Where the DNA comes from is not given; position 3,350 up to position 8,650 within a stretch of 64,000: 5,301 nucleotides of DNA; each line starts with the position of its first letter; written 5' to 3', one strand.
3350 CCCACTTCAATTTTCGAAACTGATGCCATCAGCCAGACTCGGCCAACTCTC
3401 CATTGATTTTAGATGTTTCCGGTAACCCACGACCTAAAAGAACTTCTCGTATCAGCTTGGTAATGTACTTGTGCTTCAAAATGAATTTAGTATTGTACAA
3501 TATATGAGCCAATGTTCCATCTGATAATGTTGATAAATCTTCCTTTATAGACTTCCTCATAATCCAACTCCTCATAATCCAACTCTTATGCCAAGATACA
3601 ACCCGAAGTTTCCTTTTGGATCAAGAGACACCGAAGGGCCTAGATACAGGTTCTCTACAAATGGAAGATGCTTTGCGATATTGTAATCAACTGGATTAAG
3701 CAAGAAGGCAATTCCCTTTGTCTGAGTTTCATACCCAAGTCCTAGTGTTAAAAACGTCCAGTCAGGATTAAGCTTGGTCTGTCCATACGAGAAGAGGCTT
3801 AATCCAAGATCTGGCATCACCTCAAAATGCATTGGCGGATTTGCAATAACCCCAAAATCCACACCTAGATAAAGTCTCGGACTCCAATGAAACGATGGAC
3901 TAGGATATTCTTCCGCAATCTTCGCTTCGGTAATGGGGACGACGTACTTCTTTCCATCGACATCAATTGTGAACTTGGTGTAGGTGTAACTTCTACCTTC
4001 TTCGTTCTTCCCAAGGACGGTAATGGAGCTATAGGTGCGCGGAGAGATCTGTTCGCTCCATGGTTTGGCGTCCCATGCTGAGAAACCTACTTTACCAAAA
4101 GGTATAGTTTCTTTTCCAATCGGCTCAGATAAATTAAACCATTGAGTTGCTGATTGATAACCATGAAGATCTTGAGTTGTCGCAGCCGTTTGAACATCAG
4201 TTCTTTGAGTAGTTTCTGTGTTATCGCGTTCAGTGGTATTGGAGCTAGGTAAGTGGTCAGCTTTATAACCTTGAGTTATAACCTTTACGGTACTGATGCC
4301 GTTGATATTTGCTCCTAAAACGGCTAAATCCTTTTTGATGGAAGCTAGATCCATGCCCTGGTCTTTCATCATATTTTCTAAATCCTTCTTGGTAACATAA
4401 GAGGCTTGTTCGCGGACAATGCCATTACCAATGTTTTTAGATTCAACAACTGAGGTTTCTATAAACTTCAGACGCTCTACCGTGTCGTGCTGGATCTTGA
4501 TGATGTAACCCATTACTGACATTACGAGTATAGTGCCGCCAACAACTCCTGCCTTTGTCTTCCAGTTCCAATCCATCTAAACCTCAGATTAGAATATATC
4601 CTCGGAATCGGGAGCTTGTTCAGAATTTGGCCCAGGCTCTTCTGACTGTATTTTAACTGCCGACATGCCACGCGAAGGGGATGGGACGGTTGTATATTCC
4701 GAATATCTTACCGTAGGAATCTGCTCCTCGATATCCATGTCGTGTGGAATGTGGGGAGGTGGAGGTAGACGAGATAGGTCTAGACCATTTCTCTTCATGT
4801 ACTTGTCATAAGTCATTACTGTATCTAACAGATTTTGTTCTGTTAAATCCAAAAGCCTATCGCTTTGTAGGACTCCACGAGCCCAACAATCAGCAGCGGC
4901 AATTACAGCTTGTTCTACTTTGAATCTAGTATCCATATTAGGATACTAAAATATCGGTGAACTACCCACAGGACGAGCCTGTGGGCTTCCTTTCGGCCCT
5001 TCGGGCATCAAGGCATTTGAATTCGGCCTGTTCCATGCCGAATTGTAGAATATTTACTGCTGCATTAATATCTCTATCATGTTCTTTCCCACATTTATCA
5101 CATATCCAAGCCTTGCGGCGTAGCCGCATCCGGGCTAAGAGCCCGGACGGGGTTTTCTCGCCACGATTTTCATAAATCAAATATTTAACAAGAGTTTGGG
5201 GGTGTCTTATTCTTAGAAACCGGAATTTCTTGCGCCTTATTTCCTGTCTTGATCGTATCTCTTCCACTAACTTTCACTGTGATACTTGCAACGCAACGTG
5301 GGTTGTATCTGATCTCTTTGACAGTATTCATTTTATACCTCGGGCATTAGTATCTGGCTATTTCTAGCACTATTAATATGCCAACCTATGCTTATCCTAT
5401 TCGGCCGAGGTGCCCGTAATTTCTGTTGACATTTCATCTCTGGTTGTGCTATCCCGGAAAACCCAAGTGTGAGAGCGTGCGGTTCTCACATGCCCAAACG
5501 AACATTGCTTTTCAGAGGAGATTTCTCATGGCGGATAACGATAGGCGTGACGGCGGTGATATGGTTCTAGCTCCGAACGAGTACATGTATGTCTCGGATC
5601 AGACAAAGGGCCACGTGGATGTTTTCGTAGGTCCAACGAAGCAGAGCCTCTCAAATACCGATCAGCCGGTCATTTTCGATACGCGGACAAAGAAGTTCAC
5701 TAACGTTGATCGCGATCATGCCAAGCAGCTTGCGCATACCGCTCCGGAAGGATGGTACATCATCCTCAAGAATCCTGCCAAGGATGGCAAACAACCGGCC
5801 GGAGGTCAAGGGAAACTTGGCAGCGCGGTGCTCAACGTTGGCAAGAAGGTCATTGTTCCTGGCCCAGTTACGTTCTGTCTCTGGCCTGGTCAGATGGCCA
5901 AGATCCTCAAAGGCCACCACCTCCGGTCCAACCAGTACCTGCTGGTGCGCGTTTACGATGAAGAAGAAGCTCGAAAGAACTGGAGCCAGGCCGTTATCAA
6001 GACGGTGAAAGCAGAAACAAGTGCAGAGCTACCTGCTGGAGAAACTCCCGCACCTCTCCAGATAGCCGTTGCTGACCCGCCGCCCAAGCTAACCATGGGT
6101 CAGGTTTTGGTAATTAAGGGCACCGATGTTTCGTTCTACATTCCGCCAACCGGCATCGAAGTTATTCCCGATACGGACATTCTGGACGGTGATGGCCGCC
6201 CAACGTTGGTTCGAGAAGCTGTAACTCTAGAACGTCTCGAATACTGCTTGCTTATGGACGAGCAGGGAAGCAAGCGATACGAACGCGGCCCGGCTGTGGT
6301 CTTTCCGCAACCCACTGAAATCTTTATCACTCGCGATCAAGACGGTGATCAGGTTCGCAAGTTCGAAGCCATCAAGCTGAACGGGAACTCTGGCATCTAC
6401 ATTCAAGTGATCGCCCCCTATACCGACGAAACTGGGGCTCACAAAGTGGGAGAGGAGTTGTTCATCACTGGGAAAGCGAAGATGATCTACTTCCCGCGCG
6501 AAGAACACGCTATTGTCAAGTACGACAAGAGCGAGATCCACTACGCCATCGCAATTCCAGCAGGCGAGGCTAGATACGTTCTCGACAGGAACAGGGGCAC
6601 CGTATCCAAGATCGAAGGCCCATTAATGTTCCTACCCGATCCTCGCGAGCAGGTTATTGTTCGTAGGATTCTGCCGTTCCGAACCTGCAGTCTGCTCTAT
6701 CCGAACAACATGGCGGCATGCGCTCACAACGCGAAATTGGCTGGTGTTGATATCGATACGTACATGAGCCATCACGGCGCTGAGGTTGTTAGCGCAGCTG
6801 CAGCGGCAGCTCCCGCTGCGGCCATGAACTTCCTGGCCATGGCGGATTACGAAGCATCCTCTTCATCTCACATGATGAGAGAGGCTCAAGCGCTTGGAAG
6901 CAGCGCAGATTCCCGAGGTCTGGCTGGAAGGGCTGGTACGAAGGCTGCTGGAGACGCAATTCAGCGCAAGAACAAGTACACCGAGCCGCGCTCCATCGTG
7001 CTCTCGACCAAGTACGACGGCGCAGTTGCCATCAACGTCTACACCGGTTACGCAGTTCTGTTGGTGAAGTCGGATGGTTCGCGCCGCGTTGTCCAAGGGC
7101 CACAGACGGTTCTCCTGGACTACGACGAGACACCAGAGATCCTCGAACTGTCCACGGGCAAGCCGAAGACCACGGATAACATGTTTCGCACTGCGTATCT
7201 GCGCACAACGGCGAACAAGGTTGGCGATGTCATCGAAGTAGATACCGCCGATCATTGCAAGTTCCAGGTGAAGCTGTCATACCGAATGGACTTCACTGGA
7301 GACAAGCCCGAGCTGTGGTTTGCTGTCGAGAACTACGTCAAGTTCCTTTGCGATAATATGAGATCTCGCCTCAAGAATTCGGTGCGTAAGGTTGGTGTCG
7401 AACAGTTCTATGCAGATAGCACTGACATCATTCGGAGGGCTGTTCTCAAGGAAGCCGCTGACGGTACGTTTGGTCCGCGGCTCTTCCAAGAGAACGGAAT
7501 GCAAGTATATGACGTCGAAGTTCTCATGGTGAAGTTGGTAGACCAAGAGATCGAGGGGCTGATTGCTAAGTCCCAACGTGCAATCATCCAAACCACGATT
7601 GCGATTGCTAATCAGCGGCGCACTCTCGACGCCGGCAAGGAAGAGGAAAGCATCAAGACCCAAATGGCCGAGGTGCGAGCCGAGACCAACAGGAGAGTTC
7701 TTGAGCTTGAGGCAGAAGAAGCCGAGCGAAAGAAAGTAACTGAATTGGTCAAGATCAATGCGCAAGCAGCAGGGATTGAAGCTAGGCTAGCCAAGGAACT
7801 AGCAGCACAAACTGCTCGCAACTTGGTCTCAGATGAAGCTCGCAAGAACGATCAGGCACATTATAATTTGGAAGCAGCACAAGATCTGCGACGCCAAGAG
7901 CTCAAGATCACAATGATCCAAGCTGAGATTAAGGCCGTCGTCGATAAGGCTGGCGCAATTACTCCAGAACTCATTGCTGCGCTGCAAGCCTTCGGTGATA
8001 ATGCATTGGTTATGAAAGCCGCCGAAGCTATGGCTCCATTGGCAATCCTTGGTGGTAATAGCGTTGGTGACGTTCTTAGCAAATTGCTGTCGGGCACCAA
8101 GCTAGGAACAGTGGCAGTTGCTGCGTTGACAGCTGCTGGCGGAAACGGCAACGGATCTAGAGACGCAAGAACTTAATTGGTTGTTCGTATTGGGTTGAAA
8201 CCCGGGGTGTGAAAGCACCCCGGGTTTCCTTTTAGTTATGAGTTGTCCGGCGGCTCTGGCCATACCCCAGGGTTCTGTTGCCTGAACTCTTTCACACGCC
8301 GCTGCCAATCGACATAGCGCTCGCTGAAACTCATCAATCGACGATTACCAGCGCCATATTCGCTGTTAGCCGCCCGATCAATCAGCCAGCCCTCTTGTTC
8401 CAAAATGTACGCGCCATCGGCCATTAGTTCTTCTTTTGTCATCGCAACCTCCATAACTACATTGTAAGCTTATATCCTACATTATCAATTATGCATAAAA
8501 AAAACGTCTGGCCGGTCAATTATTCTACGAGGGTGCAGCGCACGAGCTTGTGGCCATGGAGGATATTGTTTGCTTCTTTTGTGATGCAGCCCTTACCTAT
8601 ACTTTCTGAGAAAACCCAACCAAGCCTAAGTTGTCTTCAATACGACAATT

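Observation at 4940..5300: Decayed IS605-family TnpB with omegaRNA-like hairpins abutting the MVP gene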

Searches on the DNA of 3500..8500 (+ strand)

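Call 6: search_dna_similar(query=window:3500-8500:+, collection=phages, mode=near, max_rows=15)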
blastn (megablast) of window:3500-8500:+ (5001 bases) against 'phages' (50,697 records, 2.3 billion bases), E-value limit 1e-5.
No match.

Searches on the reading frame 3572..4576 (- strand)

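Call 3: search_protein_families(library=pfam, proteins=[window:3572-4576:-], max_evalue=1)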
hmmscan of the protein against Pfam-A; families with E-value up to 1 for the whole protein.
window:3572-4576:- (334 aa): 1 family
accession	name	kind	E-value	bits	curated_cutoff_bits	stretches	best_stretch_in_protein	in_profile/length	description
PF01519.22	DUF16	-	0.0017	19.2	40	1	57-126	16-84/104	Protein of unknown function DUF16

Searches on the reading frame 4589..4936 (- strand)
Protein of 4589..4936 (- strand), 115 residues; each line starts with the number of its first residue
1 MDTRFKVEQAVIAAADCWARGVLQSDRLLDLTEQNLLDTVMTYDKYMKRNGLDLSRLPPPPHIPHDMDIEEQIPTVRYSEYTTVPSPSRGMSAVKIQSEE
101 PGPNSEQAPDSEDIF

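Call 3: search_protein_families(library=pfam, proteins=[window:4589-4936:-], max_evalue=1)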
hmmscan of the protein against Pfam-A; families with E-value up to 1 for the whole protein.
window:4589-4936:- (115 aa): 0 families

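Call 44: find_related_loci(query=window:4589-4936:-, collection=viral_contigs, flank=3000)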
Query window:4589-4936:- (115 aa) in viral_contigs; peptide patterns used: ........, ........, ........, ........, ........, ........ (x = any residue, [..] = any of these).
13 stretches matched a pattern, but none encodes a relative of the query by tblastn (E <= 1e-3).

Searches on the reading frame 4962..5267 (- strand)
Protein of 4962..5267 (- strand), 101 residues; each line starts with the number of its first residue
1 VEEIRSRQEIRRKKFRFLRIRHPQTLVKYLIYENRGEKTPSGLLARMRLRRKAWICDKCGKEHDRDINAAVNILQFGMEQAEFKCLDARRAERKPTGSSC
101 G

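Call 3: search_protein_families(library=pfam, proteins=[window:4962-5267:-], max_evalue=1)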
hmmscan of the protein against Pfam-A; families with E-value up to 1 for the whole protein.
window:4962-5267:- (101 aa): 3 families
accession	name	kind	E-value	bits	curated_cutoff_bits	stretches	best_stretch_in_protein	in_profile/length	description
PF07282.18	Cas12f1-like_TNB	-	1.6e-08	35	26.3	1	50-73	37-60/60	Cas12f1-like, TNB domain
PF14311.12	DUF4379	-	0.025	15.2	24.5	1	27-69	2-43/56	Probable Treble clef zinc finger domain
PF24460.1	DUF7575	-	0.093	12.6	28.5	1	56-67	6-17/28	Domain of unknown function (DUF7575)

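Call 9: find_homologous_proteins(query=window:4962-5267:-, max_evalue=0.001)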
Query window:4962-5267:- (101 aa): 7 proteins with E <= 0.001 among 11 candidates.
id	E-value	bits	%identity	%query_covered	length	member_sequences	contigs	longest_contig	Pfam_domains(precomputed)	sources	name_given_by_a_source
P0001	2.8e-61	222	99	100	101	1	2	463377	PF07282.19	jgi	jgi:hypothetical protein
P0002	1.3e-29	120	100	54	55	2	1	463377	PF07282.19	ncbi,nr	ncbi:transposase [Candidatus Pacearchaeota archaeon]|nr:transposase [Candidatus Pacearchaeota archae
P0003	4.1e-20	90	73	54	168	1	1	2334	PF07282.19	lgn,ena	-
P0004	6.8e-13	66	52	53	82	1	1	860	PF07282.19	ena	-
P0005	8.2e-13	66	53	52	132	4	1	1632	PF07282.19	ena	-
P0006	5.0e-12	64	58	55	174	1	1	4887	PF01385.26,PF07282.19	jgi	jgi:putative transposase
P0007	7.0e-11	60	55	50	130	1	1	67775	PF07282.19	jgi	jgi:putative transposase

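Call 11: find_encoding_contigs(protein=P0003, flank=3000, max_places=4)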
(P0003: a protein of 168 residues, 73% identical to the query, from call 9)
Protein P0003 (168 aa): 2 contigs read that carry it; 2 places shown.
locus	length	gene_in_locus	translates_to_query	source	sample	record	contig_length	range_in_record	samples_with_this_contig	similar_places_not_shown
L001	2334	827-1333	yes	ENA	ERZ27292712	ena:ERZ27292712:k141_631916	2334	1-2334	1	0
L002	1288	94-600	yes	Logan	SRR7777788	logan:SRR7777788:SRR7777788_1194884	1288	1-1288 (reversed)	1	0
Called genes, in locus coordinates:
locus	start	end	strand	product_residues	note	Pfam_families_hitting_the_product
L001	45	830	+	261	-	PF04446:Thg1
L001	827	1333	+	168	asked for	PF07282:Cas12f1-like_TNB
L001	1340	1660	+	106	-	-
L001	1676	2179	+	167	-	-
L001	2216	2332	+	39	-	?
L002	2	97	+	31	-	?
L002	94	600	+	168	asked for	PF07282:Cas12f1-like_TNB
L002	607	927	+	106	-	-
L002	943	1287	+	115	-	?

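Call 12: find_encoding_contigs(protein=P0006, flank=5000, max_places=4)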
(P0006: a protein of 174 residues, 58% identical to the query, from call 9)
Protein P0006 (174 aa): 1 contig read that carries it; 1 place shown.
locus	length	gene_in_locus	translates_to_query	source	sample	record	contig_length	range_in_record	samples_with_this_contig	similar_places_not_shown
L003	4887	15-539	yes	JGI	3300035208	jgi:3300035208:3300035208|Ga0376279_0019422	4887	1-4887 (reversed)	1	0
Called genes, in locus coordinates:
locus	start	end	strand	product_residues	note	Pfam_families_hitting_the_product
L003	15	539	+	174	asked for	PF01385:OrfB_IS605, PF07282:Cas12f1-like_TNB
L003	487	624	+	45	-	-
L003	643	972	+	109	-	-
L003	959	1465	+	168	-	-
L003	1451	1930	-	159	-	-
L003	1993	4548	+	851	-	PF13638:PIN_4, PF02562:PhoH, PF13245:AAA_19 (faint), PF14528:LAGLIDADG_3 (weak), PF02562:PhoH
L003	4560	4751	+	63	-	PF09723:Zn_ribbon_8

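Call 13: find_encoding_contigs(protein=P0007, flank=5000, max_places=4)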
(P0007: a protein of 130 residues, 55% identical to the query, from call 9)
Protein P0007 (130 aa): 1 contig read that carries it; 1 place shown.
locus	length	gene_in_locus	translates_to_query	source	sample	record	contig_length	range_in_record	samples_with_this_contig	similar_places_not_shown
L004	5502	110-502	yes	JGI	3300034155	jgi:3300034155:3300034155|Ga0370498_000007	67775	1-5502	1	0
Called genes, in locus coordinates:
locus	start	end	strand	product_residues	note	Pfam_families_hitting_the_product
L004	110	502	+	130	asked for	PF07282:Cas12f1-like_TNB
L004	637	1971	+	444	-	PF20597:pAdhesive_15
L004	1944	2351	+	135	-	-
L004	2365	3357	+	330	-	-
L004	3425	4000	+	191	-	-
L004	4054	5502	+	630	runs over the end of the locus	-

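Call 39: find_encoding_contigs(protein=P0001, flank=1000, max_places=4)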
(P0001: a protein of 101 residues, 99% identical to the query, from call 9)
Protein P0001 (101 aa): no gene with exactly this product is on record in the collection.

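Call 40: list_cluster_members(proteins=[P0008, P0002, P0001])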
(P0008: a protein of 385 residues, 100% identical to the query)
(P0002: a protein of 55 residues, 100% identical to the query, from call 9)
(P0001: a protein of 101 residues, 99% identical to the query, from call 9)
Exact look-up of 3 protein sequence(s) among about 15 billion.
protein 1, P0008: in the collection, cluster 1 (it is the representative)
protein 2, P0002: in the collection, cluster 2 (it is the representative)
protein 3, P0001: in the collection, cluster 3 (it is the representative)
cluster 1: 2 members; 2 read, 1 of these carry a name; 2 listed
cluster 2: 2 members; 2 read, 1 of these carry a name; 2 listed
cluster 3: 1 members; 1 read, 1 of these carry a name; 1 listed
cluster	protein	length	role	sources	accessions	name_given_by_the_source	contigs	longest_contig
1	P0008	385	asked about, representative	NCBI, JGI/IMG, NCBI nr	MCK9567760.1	transposase [Candidatus Pacearchaeota archaeon] | putative transposase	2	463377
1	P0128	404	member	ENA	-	-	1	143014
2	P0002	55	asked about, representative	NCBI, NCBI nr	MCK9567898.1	transposase [Candidatus Pacearchaeota archaeon]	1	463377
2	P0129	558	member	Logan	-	-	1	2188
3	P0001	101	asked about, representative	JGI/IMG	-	hypothetical protein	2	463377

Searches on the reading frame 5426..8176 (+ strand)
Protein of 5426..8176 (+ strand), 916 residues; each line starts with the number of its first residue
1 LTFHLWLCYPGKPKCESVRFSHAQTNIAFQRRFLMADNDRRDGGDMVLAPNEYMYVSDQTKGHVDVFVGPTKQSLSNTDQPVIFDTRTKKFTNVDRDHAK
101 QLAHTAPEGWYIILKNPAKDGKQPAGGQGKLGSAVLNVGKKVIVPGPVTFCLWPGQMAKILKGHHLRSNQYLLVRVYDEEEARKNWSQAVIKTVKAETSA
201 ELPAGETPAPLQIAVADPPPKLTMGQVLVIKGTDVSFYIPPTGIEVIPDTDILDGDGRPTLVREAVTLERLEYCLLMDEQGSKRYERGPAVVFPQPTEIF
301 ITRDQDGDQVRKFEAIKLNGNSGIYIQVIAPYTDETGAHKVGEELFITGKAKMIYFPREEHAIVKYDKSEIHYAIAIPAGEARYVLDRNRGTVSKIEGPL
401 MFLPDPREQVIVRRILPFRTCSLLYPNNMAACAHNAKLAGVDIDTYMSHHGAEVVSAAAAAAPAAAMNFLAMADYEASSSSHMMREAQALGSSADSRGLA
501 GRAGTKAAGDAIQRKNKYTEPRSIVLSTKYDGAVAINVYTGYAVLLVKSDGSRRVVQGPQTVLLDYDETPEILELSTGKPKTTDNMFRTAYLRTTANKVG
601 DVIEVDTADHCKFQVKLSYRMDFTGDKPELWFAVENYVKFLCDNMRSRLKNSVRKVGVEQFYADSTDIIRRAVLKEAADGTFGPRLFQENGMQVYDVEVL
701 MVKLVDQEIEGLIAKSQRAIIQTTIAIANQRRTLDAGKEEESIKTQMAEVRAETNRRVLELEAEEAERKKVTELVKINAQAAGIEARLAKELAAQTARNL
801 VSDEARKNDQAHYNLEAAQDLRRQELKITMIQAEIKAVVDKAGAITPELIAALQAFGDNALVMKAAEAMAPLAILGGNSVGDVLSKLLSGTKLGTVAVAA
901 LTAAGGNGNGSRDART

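Call 3: search_protein_families(library=pfam, proteins=[window:5426-8176:+], max_evalue=1)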
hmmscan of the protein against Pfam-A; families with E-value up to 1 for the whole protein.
window:5426-8176:+ (916 aa): 2 families
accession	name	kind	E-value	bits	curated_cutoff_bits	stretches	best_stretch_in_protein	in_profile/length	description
PF11978.13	MVP_shoulder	-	4.6e-27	94.8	25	1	597-706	3-118/118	Shoulder domain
PF17795.6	Vault_3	-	2.2e-08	34.5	28.8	1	550-585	19-54/62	Major Vault Protein Repeat domain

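Call 66: find_related_loci(query=window:5528-8176:+, collection=viral_contigs, flank=2500)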
Query window:5528-8176:+ (882 aa) in viral_contigs; peptide patterns used: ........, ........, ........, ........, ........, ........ (x = any residue, [..] = any of these).
2 stretches matched a pattern; 2 encode a relative of the query (tblastn E <= 1e-3); 2 distinct loci.
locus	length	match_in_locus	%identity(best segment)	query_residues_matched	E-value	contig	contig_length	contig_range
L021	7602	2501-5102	71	1-874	0e+0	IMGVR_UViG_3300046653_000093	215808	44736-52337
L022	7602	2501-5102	71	1-874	0e+0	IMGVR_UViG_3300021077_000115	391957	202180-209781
